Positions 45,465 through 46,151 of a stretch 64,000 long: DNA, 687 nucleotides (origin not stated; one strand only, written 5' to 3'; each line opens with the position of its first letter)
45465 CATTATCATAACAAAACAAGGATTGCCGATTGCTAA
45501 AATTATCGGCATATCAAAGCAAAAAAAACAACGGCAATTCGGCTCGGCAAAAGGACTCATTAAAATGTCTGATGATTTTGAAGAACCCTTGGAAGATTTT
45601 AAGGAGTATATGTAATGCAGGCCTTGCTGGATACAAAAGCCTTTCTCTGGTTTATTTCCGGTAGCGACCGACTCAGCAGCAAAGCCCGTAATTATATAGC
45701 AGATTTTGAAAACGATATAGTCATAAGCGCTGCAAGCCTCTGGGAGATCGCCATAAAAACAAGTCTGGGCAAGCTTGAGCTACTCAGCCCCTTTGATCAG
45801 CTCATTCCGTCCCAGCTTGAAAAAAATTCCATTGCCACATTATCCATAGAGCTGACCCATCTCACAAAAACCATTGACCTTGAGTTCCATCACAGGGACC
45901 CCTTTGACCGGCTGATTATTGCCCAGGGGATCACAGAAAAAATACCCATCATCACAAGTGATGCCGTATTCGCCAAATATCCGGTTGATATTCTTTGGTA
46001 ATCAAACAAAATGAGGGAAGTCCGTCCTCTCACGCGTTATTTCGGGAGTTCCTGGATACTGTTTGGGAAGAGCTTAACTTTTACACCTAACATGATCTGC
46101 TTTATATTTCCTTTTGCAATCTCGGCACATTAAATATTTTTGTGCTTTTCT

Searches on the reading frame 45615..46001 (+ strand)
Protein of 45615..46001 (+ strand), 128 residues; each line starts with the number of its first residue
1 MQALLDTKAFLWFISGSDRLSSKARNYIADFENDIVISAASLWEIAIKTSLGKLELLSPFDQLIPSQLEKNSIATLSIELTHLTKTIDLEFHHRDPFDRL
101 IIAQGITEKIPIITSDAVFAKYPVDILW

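Call 5: search_protein_families(library=pfam, proteins=[window:45615-46001:+])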
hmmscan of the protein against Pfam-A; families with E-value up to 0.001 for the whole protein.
window:45615-46001:+ (128 aa): 1 family
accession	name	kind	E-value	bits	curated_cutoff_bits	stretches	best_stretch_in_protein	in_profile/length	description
PF01850.27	PIN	-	7.3e-14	52.8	23.6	1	4-123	2-118/120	PIN domain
